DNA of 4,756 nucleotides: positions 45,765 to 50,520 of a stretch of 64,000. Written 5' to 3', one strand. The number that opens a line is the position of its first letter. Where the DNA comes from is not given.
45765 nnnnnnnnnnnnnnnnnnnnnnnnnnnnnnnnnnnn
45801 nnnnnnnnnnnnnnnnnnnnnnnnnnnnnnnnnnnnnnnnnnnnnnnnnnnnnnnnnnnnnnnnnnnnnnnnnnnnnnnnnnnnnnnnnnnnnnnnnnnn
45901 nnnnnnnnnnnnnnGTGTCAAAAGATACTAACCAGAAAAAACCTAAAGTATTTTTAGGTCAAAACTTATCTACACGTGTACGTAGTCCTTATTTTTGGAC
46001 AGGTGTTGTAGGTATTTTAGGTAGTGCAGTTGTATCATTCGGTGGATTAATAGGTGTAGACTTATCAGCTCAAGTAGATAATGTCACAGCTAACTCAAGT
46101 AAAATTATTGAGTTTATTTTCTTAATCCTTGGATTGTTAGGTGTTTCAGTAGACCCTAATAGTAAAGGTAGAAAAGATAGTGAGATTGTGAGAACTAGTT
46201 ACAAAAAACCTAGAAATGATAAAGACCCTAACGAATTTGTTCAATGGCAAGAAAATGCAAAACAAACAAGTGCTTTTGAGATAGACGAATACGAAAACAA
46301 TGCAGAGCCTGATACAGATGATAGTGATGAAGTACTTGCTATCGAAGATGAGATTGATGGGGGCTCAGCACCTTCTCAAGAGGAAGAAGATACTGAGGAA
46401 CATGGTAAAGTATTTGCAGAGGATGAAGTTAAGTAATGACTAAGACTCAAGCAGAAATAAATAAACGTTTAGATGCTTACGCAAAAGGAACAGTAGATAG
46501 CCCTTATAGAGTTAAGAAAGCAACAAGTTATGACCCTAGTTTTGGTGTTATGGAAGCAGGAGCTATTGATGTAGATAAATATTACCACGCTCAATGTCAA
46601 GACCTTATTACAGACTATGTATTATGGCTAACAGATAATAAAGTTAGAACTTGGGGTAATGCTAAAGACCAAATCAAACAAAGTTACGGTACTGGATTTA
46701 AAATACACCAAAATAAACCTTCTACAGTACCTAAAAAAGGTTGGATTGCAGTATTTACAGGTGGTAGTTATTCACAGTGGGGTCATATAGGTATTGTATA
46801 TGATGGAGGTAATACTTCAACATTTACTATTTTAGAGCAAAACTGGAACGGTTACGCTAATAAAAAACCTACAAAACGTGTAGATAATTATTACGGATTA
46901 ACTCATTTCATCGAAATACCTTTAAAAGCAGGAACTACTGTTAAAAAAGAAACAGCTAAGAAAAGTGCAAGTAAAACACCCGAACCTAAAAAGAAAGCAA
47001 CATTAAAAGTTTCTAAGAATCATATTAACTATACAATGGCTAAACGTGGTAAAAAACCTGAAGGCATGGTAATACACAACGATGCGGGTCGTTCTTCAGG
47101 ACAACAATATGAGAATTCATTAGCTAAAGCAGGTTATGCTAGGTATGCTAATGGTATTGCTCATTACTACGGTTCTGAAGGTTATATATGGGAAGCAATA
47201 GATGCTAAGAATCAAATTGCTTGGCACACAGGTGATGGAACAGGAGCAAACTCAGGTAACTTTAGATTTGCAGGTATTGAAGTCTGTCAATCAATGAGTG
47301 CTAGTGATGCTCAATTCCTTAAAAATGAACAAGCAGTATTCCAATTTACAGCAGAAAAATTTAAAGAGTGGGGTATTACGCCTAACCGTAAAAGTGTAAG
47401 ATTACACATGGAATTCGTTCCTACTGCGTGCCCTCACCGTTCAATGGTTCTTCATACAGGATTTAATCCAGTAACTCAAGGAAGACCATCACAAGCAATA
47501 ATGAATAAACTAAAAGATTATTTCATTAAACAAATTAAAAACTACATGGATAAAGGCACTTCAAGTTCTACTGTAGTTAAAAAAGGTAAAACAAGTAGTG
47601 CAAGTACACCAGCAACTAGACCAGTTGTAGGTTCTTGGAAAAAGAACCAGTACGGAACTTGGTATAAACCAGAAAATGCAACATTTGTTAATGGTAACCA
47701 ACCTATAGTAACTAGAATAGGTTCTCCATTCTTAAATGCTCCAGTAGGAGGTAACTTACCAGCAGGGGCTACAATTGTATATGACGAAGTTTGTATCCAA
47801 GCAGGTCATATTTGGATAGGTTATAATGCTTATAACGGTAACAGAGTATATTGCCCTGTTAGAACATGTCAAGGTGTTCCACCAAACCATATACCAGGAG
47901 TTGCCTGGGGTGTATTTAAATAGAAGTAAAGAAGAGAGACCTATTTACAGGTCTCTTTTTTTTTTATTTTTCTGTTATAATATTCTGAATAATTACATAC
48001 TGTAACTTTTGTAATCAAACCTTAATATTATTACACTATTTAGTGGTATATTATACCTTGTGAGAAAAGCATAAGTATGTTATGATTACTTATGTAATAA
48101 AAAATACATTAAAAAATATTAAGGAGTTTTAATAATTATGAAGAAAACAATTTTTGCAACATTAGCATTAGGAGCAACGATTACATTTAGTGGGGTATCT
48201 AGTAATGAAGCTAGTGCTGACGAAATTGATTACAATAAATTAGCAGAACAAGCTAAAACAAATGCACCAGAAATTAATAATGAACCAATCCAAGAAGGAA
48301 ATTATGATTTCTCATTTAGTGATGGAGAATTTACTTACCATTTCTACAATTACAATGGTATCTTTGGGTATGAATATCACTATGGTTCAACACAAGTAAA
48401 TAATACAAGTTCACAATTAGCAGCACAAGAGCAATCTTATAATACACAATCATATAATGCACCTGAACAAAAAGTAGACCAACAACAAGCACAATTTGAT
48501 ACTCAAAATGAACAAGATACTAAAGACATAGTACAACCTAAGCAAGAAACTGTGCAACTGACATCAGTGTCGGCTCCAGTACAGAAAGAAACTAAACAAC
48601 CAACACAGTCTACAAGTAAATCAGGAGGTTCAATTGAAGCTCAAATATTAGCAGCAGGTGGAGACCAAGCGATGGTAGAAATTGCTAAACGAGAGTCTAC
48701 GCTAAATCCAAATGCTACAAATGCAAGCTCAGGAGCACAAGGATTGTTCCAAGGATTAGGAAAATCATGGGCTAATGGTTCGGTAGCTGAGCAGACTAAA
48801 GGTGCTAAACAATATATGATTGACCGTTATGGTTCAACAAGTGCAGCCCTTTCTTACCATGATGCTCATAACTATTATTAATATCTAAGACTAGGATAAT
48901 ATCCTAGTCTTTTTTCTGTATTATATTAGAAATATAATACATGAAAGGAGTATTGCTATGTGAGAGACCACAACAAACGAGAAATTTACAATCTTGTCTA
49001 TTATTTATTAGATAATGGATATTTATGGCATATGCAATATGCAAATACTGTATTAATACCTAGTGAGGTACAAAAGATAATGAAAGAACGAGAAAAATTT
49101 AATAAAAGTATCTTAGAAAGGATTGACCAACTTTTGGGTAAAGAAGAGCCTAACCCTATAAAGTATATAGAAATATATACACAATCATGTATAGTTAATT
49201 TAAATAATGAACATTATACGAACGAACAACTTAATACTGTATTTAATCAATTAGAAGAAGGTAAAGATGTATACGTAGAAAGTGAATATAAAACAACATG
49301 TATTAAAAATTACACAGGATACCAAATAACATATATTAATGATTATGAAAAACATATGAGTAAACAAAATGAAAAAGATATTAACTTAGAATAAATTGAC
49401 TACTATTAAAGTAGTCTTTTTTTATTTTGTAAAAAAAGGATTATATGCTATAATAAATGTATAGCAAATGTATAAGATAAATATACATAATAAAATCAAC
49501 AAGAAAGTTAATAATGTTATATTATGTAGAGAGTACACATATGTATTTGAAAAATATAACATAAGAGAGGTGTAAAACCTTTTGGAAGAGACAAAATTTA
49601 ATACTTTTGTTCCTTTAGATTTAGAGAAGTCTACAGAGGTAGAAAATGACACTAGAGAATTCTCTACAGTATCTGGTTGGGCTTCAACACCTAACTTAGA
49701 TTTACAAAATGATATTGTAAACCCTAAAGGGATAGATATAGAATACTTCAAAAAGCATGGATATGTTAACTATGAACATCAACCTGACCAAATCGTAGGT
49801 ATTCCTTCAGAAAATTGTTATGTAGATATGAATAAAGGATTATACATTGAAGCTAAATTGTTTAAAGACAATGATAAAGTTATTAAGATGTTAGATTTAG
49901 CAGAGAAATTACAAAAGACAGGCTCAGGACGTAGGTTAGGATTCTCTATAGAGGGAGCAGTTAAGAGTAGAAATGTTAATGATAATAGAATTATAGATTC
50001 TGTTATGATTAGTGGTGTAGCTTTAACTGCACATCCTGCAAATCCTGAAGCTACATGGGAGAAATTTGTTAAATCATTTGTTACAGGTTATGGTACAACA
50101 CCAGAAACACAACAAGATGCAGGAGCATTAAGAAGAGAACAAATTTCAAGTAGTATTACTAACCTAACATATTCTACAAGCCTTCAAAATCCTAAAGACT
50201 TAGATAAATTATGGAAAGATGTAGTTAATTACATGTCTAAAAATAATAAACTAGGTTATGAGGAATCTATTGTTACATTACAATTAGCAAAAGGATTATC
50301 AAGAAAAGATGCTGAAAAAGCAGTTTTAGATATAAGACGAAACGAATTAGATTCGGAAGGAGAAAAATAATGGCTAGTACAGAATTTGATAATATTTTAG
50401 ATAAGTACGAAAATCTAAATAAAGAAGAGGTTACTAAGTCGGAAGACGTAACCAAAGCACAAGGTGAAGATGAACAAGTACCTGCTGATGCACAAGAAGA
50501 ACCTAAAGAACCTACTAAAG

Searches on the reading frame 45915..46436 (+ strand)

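Call 87: search_protein_families(library=pfam, proteins=[window:45915-46436:+], max_evalue=0.001)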
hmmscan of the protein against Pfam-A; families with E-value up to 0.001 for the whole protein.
window:45915-46436:+ (173 aa): 1 family
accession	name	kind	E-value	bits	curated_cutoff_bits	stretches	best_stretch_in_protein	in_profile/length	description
PF04531.18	Phage_holin_1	-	1.7e-15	57.7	22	1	17-100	2-82/82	Bacteriophage holin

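Call 88: search_protein_families(library=phrogs, proteins=[window:45915-46436:+], max_evalue=1e-10)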
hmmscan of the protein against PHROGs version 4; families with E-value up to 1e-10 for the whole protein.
window:45915-46436:+ (173 aa): 2 families
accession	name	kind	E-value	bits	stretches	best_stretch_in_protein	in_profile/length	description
phrog_962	-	lysis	8.3e-46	156.8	1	14-164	2-151/152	holin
phrog_297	-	lysis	4.5e-15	57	1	14-120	7-108/176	holin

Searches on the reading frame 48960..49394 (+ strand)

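Call 87: search_protein_families(library=pfam, proteins=[window:48960-49394:+], max_evalue=0.001)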
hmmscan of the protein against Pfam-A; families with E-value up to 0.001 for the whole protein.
window:48960-49394:+ (144 aa): 0 families

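Call 88: search_protein_families(library=phrogs, proteins=[window:48960-49394:+], max_evalue=1e-10)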
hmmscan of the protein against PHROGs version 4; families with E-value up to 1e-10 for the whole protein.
window:48960-49394:+ (144 aa): 1 family
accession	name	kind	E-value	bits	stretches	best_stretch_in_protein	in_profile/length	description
phrog_3319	-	unknown function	1.4e-46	159.3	1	5-141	2-157/157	-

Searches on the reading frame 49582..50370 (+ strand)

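Call 87: search_protein_families(library=pfam, proteins=[window:49582-50370:+], max_evalue=0.001)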
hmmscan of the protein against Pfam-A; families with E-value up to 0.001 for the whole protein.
window:49582-50370:+ (262 aa): 1 family
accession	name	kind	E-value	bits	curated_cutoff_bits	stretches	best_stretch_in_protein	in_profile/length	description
PF04586.22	Peptidase_S78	-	6.4e-05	23.6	21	1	25-160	11-153/165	Caudovirus prohead serine protease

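Call 88: search_protein_families(library=phrogs, proteins=[window:49582-50370:+], max_evalue=1e-10)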
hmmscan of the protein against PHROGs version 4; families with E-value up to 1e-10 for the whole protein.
window:49582-50370:+ (262 aa): 2 families
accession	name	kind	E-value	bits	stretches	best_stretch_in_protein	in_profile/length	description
phrog_1028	-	head and packaging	2.4e-150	503.8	1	1-259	13-272/591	head maturation protease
phrog_38466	-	head and packaging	9.1e-50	169.8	1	89-251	1-164/170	head maturation protease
